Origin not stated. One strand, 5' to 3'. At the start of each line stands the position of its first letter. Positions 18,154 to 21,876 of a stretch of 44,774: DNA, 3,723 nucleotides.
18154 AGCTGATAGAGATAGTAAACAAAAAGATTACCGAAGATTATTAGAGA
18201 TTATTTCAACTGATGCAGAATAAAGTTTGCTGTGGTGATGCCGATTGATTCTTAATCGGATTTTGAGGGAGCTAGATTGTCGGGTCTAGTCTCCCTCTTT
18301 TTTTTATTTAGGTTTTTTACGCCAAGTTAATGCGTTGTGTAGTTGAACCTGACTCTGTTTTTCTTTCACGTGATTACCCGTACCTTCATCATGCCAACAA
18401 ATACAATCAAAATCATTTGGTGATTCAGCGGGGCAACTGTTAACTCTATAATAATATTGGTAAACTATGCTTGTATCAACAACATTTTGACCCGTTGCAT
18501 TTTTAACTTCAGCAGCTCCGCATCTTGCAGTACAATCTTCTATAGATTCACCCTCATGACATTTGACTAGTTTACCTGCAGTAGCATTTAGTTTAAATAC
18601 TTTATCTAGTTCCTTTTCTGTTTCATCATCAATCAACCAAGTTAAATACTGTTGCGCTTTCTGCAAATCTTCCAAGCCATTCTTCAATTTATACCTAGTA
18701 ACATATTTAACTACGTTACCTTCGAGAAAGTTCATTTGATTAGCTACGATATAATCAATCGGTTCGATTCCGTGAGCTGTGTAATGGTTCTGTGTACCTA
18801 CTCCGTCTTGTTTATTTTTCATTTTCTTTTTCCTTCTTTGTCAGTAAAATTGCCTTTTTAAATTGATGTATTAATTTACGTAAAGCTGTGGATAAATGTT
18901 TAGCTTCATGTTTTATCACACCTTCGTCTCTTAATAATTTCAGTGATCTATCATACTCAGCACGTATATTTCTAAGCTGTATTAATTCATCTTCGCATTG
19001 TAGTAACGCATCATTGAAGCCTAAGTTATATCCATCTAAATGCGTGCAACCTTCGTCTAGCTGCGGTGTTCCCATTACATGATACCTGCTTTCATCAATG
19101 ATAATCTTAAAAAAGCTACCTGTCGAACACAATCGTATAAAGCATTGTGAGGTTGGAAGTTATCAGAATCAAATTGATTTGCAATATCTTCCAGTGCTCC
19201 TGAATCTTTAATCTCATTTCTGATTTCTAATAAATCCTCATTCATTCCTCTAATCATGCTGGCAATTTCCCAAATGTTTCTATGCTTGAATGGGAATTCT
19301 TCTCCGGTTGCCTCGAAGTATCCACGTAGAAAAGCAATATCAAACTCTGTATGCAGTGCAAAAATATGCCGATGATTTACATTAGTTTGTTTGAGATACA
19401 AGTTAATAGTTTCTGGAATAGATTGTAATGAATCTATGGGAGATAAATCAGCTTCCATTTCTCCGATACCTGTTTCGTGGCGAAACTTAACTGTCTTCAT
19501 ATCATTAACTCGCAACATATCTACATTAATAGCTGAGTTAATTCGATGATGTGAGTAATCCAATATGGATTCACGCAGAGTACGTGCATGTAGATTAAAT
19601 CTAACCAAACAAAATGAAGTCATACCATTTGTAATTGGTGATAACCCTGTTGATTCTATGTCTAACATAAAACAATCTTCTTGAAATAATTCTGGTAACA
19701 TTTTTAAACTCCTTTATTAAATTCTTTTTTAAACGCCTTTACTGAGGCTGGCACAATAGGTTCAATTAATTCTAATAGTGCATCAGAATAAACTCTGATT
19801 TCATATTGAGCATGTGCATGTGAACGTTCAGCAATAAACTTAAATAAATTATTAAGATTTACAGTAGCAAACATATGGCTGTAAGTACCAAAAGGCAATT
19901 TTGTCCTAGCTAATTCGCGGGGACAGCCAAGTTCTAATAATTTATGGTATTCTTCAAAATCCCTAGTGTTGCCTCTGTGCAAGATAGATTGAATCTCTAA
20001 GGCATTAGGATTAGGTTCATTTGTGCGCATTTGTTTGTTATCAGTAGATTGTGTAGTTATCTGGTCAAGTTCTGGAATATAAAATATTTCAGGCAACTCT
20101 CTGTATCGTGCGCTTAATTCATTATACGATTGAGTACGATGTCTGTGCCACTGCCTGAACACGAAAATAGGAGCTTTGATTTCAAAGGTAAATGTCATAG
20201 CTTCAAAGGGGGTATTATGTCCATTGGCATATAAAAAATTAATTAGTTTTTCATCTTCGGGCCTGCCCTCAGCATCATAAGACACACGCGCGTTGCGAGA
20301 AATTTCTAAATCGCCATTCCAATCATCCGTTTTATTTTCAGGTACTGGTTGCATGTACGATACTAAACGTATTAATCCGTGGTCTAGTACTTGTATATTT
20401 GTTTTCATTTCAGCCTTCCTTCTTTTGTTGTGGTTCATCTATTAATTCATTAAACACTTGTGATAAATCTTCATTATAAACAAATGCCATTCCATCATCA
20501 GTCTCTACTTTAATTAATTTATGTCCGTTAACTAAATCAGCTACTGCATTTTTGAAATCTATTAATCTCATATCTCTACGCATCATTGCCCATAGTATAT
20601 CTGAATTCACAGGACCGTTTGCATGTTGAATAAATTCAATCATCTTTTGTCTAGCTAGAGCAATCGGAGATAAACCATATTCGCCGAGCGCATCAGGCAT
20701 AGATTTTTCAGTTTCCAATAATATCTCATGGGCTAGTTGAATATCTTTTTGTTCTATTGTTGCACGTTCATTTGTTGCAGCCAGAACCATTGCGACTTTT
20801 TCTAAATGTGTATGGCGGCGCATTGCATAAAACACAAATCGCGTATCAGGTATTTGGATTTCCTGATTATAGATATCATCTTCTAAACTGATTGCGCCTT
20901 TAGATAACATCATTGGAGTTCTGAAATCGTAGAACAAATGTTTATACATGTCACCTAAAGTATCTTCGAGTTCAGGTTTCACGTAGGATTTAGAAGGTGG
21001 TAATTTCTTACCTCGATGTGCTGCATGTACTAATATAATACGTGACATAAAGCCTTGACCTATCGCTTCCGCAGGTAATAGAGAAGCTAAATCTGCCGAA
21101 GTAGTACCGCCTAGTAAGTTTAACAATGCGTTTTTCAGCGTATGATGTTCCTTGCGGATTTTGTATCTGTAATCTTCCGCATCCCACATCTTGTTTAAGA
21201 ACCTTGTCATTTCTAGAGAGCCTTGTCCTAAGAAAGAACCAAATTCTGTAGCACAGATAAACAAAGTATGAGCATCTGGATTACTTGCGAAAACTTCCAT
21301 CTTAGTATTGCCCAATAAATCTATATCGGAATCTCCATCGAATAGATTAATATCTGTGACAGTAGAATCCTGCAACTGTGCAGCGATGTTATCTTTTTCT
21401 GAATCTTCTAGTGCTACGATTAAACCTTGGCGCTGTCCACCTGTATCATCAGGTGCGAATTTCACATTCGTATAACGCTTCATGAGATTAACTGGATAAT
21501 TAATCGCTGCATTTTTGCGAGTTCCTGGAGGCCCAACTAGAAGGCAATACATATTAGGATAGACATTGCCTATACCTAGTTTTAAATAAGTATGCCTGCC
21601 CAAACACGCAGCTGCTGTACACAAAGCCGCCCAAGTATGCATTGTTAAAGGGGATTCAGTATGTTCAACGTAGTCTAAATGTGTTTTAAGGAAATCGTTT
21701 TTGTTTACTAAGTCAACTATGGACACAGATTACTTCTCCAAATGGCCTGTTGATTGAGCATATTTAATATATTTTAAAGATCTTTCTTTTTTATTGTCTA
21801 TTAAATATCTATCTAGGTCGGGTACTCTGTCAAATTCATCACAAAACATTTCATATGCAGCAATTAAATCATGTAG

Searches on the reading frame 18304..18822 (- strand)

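Call 93: search_protein_families(library=pfam, proteins=[window:18304-18822:-], max_evalue=0.01)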
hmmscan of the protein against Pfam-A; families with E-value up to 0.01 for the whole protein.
window:18304-18822:- (172 aa): 1 family
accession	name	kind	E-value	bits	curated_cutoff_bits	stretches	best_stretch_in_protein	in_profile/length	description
PF11753.13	DUF3310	-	5e-15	55.8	24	1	12-60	5-59/60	Protein of unknwon function (DUF3310)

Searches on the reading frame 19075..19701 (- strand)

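Call 93: search_protein_families(library=pfam, proteins=[window:19075-19701:-], max_evalue=0.01)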
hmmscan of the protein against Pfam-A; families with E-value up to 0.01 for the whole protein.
window:19075-19701:- (208 aa): 2 families
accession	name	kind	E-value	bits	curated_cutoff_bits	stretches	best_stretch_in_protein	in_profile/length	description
PF16473.11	Rv2179c-like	-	1.9e-06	28.1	27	1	89-196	77-171/177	3'-5' exoribonuclease Rv2179c-like domain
PF00929.31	RNase_T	-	0.00011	23.2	24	1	12-193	2-159/164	Exonuclease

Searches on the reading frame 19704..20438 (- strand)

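Call 93: search_protein_families(library=pfam, proteins=[window:19704-20438:-], max_evalue=0.01)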
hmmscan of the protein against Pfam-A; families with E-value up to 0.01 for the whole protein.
window:19704-20438:- (244 aa): 1 family
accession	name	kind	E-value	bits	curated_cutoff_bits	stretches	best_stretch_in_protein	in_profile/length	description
PF02511.20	Thy1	-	1.6e-43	149.2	24.8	1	41-230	8-190/191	Thymidylate synthase complementing protein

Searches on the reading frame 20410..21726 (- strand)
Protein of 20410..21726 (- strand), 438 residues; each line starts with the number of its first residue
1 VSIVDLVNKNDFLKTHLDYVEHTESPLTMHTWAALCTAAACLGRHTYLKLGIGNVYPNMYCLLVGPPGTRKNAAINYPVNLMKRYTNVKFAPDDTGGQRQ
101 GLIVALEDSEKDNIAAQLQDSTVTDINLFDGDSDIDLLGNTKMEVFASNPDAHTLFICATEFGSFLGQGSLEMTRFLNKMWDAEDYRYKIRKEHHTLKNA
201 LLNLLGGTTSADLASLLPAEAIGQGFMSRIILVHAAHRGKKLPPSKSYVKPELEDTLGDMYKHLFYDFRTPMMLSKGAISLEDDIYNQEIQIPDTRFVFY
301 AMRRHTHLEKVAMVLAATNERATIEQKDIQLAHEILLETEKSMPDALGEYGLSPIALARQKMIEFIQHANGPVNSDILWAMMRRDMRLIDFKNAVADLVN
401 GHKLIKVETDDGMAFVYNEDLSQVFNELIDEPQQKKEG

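Call 17: search_protein_families(library=phrogs, proteins=[window:20410-21726:-], max_evalue=0.001)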
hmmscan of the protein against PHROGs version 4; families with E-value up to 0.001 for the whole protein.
window:20410-21726:- (438 aa): 4 families
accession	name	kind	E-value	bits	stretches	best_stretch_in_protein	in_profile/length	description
phrog_14296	-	DNA, RNA and nucleotide metabolism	1.8e-55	189.6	1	10-414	2-385/417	DNA primase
phrog_5311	-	DNA, RNA and nucleotide metabolism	1.8e-09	37.4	1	3-95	257-347/692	helicase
phrog_3022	-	DNA, RNA and nucleotide metabolism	1.9e-07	30.9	0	174-284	494-617/788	DNA primase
phrog_2373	-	DNA, RNA and nucleotide metabolism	9.2e-06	25.5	0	17-85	71-139/515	DNA helicase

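Call 93: search_protein_families(library=pfam, proteins=[window:20410-21726:-], max_evalue=0.01)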
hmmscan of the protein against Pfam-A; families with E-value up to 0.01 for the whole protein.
window:20410-21726:- (438 aa): 1 family
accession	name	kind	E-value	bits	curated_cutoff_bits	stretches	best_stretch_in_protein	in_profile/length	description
PF13148.11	DUF3987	-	2.7e-16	60.2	27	2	153-237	144-234/364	Protein of unknown function (DUF3987)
